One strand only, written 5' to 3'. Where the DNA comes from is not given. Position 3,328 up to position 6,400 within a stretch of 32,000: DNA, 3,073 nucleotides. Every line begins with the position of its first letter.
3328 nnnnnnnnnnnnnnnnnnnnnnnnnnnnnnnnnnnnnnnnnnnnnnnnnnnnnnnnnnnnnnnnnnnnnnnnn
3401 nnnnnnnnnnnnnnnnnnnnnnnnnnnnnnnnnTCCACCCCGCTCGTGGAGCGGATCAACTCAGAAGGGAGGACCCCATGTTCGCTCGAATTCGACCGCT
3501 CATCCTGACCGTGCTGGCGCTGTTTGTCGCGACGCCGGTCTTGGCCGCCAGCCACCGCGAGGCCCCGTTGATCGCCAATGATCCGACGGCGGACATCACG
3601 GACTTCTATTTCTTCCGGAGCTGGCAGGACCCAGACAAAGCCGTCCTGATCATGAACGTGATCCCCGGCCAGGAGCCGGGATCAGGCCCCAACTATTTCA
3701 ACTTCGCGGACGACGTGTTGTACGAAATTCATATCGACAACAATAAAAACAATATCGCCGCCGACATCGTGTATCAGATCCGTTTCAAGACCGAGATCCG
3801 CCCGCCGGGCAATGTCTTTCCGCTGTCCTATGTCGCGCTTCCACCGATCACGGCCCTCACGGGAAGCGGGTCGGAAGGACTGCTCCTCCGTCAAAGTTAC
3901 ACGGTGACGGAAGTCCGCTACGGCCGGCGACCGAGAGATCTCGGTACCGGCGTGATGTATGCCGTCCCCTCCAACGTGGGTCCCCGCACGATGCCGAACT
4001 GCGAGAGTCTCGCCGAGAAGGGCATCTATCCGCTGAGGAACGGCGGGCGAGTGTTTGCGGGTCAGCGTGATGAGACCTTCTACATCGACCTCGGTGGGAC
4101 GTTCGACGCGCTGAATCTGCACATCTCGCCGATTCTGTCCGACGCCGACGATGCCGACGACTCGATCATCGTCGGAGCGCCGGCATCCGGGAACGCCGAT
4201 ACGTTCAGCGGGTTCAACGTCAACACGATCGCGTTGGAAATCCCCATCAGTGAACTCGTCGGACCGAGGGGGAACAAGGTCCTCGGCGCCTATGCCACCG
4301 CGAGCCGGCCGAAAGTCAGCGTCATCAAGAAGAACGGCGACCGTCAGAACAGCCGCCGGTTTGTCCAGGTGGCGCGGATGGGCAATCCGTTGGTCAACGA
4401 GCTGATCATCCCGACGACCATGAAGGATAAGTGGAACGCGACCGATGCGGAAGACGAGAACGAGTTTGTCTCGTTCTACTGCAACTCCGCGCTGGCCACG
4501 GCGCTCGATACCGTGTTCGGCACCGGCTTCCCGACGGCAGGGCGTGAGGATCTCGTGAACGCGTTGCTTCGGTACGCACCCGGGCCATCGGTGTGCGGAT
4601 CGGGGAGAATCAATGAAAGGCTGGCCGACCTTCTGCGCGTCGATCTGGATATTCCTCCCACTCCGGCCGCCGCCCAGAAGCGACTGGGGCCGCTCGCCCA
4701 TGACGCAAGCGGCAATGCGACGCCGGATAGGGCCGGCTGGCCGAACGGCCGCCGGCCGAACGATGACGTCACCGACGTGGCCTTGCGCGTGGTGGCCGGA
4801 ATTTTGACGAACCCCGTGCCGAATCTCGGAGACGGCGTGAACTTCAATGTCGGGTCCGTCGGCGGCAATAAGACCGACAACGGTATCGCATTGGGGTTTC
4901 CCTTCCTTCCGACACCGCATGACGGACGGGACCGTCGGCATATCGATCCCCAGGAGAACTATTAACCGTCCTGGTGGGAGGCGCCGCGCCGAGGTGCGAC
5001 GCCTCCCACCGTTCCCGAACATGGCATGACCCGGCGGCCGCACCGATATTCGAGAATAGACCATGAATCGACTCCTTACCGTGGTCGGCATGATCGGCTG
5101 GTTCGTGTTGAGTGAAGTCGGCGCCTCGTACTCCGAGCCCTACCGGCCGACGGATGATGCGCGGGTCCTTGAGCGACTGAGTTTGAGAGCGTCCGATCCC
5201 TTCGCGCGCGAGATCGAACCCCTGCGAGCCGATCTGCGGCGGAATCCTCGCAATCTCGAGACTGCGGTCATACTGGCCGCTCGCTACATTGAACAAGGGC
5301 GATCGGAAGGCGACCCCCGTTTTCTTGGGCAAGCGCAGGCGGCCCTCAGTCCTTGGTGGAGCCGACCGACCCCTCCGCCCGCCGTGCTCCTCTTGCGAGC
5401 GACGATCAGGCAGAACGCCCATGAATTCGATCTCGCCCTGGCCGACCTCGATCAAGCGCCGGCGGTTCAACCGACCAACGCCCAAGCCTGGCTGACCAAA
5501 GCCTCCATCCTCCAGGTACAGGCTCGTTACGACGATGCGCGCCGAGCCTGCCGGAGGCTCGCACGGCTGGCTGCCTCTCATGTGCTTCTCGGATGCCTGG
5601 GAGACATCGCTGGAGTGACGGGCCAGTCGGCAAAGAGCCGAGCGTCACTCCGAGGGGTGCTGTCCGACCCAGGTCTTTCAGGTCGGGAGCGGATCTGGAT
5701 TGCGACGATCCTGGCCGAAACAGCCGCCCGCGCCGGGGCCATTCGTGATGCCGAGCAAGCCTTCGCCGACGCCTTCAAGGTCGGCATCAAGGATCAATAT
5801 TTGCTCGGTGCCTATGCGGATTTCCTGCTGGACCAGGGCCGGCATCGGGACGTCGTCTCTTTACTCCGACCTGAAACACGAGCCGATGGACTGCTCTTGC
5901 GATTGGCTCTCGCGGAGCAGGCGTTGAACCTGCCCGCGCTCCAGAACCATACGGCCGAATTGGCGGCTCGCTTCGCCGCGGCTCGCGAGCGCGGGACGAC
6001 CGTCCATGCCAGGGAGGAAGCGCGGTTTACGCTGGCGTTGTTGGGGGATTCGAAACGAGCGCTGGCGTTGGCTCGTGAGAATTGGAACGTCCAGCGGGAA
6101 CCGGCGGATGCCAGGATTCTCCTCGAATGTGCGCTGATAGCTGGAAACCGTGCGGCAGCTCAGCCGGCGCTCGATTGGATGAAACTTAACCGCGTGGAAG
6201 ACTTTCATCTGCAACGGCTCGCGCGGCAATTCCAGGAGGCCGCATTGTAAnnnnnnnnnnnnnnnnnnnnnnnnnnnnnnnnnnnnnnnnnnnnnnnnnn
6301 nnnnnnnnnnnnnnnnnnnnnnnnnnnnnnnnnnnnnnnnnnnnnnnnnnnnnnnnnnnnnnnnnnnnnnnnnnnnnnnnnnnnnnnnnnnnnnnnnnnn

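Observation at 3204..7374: Uncharacterised lipoprotein / DUF4331 / TPR / HupE-like operon next to nikR: candidate periplasmic metal-handling system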

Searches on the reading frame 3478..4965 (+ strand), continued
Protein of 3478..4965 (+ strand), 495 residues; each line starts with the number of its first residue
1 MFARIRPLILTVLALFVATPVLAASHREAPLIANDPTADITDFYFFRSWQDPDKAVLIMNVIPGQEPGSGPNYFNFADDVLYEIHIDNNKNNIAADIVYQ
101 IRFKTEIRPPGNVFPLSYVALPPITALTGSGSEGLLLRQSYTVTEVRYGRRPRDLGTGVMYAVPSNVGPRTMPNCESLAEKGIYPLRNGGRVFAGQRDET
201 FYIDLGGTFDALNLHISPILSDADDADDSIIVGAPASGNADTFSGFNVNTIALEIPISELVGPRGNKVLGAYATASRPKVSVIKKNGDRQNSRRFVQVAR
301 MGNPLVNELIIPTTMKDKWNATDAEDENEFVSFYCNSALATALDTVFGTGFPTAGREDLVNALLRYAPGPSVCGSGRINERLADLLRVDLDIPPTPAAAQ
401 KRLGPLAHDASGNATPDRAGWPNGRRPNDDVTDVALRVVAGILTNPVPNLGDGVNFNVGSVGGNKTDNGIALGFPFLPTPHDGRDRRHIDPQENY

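Call 114: search_protein_families(library=pfam, proteins=[L059:18-530:+, L059:527-2230:+, L059:2179-2598:+, L059:2834-4381:+, L059:4505-5206:+, L059:5203-6039:+, L059:6336-6974:-, L059:4424-4918:-], max_evalue=0.001)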
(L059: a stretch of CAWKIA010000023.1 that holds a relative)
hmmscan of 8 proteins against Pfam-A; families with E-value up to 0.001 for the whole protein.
L059:18-530:+ (170 aa): 2 families
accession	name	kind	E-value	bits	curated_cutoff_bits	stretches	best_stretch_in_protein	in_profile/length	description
PF00699.25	Urease_beta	-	2.6e-42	143.2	25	1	39-135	1-97/98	Urease beta subunit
PF00547.23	Urease_gamma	-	2.6e-11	44.2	23.9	1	2-31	70-99/99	Urease, gamma subunit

L059:527-2230:+ (567 aa): 3 families
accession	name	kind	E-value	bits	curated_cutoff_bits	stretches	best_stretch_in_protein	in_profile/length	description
PF01979.26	Amidohydro_1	-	1.2e-77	262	25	1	127-456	1-341/345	Amidohydrolase family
PF00449.26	Urease_alpha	-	5.2e-56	188.6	23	1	4-121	2-121/121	Urease alpha-subunit, N-terminal domain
PF07969.17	Amidohydro_3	-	6.4e-11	42.8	29.7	1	232-447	265-454/472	Amidohydrolase family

L059:2179-2598:+ (139 aa): 1 family
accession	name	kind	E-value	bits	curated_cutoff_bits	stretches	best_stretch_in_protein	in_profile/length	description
PF14076.12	DUF4258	-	1e-19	71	25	1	55-124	2-71/71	Domain of unknown function (DUF4258)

L059:2834-4381:+ (515 aa): 2 families
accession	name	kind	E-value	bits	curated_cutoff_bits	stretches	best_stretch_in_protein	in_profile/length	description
PF07364.17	DUF1485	-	1.4e-92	310.5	22.8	1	28-310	1-290/290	Metallopeptidase family M81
PF07171.17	MlrC_C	-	4.8e-45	154.4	27.2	1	319-488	1-178/178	MlrC C-terminus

L059:4505-5206:+ (233 aa): 1 family
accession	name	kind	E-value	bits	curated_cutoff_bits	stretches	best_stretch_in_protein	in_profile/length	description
PF01730.21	UreF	-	2.4e-37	129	23.3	1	41-190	1-150/151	UreF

L059:5203-6039:+ (278 aa): 1 family
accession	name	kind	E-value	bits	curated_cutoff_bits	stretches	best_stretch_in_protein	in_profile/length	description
PF01774.22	UreD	-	3e-39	135.7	27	1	67-259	3-200/201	UreD urease accessory protein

L059:6336-6974:- (212 aa): 0 families

L059:4424-4918:- (164 aa): 0 families

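Call 116: find_encoding_contigs(protein=P0291, flank=8000, max_places=1)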
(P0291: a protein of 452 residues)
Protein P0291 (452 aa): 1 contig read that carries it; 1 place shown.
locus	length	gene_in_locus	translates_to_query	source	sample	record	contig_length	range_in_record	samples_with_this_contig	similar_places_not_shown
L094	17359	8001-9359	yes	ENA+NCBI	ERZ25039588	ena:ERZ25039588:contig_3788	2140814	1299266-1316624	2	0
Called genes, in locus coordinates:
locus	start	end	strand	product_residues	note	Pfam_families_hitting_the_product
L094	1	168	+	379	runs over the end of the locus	PF22660:RS_preATP-grasp-like, PF02222:ATP-grasp, PF17769:PurK_C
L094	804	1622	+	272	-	PF00165:HTH_AraC (faint), PF12833:HTH_18, PF01035:DNA_binding_1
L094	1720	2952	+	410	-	PF07992:Pyr_redox_2 (faint), PF01266:DAO, PF01494:FAD_binding_3 (weak), PF13450:NAD_binding_8 (weak)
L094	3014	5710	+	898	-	PF02585:PIG-L, PF10633:NPCBM_assoc (weak)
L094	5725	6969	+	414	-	PF01266:DAO (weak), PF01494:FAD_binding_3, PF03486:HI0933_like (faint), PF07992:Pyr_redox_2 (weak), PF12831:FAD_oxidored, PF13450:NAD_binding_8 (weak)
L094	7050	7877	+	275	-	PF13490:zf-HC2 (faint), PF10099:RskA_C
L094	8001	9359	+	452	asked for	PF14224:DUF4331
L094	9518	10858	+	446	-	PF12895:ANAPC3 (faint), PF13424:TPR_12 (faint), PF13428:TPR_14 (faint), PF14559:TPR_19 (faint), PF23914:TPR_CcmH_CycH (faint), PF13431:TPR_17 (faint), PF07719:TPR_2 (faint)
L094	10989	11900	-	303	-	PF01370:Epimerase, PF08338:DUF1731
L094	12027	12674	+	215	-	PF00440:TetR_N, PF17938:TetR_C_29 (weak)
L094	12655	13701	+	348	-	PF25919:BSH_CusB (faint), PF00364:Biotin_lipoyl (faint), PF25917:BSH_RND, PF25881:HH_YBHG, PF25954:Beta-barrel_RND_2 (faint)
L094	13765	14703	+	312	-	PF00005:ABC_tran, PF13304:AAA_21 (weak), PF13732:DrrA1-3_C (faint)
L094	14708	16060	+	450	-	PF02321:OEP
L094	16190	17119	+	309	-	PF00005:ABC_tran, PF13304:AAA_21 (weak), PF13732:DrrA1-3_C (weak)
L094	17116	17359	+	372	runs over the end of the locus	PF12679:ABC2_membrane_2, PF12698:ABC2_membrane_3, PF01061:ABC2_membrane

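Call 117: find_encoding_contigs(protein=P0335, flank=8000, max_places=1)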
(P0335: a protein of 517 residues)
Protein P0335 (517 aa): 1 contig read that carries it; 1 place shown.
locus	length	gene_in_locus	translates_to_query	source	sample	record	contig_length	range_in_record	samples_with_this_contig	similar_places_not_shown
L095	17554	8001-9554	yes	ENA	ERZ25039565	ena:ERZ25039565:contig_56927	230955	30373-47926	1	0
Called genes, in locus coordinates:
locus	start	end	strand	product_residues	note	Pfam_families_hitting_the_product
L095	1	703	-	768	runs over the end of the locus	PF00069:Pkinase, PF01636:APH (faint), PF07714:PK_Tyr_Ser-Thr, PF03109:ABC1 (weak), PF14531:Kinase-like (weak), PF07719:TPR_2 (faint), PF13414:TPR_11 (weak), PF13432:TPR_16 (weak), +9 more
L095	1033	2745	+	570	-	PF22848:ASD1_dom, PF06964:Alpha-L-AF_C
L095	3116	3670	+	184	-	PF01548:DEDD_Tnp_IS110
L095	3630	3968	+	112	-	PF02371:Transposase_20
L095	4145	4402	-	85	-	-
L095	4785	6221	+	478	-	-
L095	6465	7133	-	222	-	PF01625:PMSR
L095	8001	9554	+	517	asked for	PF14224:DUF4331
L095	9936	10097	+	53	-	-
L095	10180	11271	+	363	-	PF12895:ANAPC3 (faint), PF14559:TPR_19 (faint), PF00515:TPR_1 (faint), PF07719:TPR_2 (faint), PF11846:Wzy_C_2 (faint), PF13174:TPR_6 (faint), PF13432:TPR_16 (weak), PF13181:TPR_8 (weak), +5 more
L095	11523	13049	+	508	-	PF00232:Glyco_hydro_1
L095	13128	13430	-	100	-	PF05016:ParE_toxin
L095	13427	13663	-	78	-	PF09720:Unstab_antitox (faint)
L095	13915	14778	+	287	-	-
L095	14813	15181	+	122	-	-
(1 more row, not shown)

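Call 118: find_encoding_contigs(protein=P0329, flank=8000, max_places=1)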
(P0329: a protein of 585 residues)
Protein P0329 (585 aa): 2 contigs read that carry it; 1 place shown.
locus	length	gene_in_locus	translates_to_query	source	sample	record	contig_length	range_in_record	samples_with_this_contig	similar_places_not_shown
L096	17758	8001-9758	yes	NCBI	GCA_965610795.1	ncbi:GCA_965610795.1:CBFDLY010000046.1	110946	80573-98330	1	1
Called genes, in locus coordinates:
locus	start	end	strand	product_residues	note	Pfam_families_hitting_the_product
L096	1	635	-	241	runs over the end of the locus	PF02348:CTP_transf_3, PF12804:NTP_transf_3 (weak)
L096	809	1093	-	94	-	PF02686:GatC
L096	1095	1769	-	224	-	PF01553:Acyltransferase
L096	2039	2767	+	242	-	PF13668:Ferritin_2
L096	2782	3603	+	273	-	PF13668:Ferritin_2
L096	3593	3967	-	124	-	-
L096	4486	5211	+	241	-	PF13668:Ferritin_2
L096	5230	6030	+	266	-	PF13668:Ferritin_2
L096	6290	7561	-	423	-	PF14870:PSII_BNR (weak), PF18962:Por_Secre_tail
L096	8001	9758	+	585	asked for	PF14224:DUF4331, PF13860:FlgD_ig, PF18962:Por_Secre_tail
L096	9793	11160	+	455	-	PF00515:TPR_1 (faint), PF09976:TPR_21 (faint), PF23914:TPR_CcmH_CycH (faint), PF14559:TPR_19 (faint), PF25062:ARM_TT21_N (faint), PF07719:TPR_2 (faint), PF13176:TPR_7 (faint), PF13181:TPR_8 (faint), +6 more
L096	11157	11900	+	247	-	PF04955:HupE_UreJ, PF13795:HupE_UreJ_2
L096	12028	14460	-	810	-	PF00246:Peptidase_M14, PF20773:InhA-like_MAM (weak), PF21471:Reelin_subrepeat-B (weak), PF18962:Por_Secre_tail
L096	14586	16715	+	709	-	PF17191:RecG_wedge, PF00270:DEAD, PF04851:ResIII, PF00271:Helicase_C, PF22590:Cas3-like_C_2 (weak), PF19833:RecG_dom3_C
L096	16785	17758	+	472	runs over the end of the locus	PF13727:CoA_binding_3, PF02397:Bac_transf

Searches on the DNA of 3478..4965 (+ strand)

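Call 111: search_rna_families(sources=[L005, L006, L012, L013, L054, L059, L062, L017, L020], threshold=gathering)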
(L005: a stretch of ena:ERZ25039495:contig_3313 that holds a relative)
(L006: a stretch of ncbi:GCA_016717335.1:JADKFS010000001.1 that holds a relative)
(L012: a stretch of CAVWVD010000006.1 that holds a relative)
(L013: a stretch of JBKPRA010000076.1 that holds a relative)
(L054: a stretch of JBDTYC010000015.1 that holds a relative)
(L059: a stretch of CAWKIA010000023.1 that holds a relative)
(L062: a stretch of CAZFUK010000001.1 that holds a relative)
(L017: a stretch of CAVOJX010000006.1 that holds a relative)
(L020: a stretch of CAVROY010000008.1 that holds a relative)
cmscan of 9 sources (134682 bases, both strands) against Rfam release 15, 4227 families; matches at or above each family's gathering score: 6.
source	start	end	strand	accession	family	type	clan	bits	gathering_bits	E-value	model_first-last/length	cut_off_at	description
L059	679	968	-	RF02514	5_ureB_sRNA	Gene; sRNA;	-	108.2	40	3.6e-27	1-292/292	no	5' ureB small RNA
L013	9301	9373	+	RF00005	tRNA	Gene; tRNA;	CL00001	69.2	29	1.1e-12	1-71/71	no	tRNA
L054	2246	2317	+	RF00005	tRNA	Gene; tRNA;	CL00001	67.7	29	2.8e-12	1-71/71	no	tRNA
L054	3538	3621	+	RF03169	c-di-GMP-II-GAG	Cis-reg; riboswitch;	CL00127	67.7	40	4.8e-11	1-86/86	no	c-di-GMP-II-GAG riboswitch aptamer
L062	48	119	+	RF00005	tRNA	Gene; tRNA;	CL00001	66.4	29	6.6e-12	1-71/71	no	tRNA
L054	3732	3803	-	RF00005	tRNA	Gene; tRNA;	CL00001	47.3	29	1.1e-06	1-71/71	no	tRNA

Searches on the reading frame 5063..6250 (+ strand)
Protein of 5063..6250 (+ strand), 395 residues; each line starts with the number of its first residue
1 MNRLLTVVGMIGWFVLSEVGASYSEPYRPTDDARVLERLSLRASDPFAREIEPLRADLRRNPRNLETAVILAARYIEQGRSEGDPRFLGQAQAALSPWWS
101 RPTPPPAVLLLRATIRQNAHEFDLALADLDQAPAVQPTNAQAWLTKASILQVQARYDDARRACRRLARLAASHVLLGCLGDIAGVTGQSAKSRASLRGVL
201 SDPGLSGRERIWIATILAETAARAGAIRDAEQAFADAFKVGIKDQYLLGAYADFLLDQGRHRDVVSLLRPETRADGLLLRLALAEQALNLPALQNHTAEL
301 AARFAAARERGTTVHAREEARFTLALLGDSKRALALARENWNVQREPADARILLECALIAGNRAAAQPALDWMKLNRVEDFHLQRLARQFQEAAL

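Call 3: search_protein_families(library=pfam, proteins=[window:5063-6250:+], max_evalue=0.01)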
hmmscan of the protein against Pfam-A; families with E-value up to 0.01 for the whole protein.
window:5063-6250:+ (395 aa): 2 families
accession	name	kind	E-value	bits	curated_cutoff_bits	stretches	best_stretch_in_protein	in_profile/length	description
PF12895.13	ANAPC3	-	0.00032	21.4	27.2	0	105-162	23-78/82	Anaphase-promoting complex, cyclosome, subunit 3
PF13431.12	TPR_17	-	0.00058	20.4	24.4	0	136-160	9-33/34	Tetratricopeptide repeat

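Call 4: search_protein_families(library=ncbifam, proteins=[window:5063-6250:+], max_evalue=0.01)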
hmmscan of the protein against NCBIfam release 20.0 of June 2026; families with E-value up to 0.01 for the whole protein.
window:5063-6250:+ (395 aa): 1 family
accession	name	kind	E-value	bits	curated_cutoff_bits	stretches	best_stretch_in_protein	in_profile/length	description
TIGR02917.1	PEP_TPR_lipo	equivalog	2.4e-06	25.7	312.2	1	55-165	557-660/899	XrtA/PEP-CTERM system TPR-repeat protein PrsT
